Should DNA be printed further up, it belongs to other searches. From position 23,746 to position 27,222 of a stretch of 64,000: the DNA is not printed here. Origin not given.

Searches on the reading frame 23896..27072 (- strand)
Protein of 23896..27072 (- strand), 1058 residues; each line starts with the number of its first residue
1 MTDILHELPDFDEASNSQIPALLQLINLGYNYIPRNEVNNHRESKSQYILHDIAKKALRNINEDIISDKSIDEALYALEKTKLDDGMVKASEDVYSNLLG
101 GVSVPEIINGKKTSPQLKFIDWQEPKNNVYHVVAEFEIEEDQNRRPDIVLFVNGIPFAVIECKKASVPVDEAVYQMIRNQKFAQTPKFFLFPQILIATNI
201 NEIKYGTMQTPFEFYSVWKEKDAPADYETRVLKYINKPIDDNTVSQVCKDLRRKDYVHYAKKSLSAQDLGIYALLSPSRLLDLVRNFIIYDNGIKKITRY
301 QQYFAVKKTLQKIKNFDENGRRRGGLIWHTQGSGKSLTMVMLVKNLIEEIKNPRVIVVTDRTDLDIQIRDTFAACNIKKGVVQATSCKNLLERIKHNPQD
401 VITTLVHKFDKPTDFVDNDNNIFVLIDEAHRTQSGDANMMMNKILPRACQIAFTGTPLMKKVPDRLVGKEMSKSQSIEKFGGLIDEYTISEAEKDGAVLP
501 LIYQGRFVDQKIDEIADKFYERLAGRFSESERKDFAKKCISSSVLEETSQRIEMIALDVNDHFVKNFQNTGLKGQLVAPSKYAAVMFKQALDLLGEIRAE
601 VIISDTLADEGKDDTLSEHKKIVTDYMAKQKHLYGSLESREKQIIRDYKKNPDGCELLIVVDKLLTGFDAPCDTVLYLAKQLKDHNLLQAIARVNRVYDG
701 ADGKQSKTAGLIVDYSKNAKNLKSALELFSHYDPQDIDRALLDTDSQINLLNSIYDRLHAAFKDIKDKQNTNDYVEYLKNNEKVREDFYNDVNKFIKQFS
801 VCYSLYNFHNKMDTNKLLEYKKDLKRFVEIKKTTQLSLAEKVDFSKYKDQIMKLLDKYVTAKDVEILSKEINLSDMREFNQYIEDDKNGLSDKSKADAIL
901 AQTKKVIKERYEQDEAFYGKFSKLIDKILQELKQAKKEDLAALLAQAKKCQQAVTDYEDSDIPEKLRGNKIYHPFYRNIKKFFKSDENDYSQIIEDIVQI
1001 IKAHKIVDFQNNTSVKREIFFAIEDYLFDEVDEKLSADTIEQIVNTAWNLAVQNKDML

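Call 35: search_protein_families(library=pfam, proteins=[window:23896-27072:-], max_evalue=0.000001)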
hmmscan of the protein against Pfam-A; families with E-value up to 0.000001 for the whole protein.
window:23896-27072:- (1058 aa): 5 families
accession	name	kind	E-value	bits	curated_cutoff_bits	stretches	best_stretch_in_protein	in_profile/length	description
PF18766.7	SWI2_SNF2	-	1.8e-70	237.5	26.7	1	301-532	1-220/221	SWI2/SNF2 ATPase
PF04313.20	HSDR_N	-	2.3e-38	132.5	25.1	1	12-213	3-197/198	Type I restriction enzyme R protein N terminus (HSDR_N)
PF04851.21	ResIII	-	1.3e-22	80.9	22.5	1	298-457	4-162/164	Type III restriction enzyme, res subunit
PF22679.2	T1R_D3-like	-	7.6e-21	75.6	27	1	611-716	54-157/158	Type I restriction enzyme subunit R domain 3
PF00176.29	SNF2-rel_dom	-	1.4e-07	31.4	24.9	1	321-464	16-170/290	SNF2-related domain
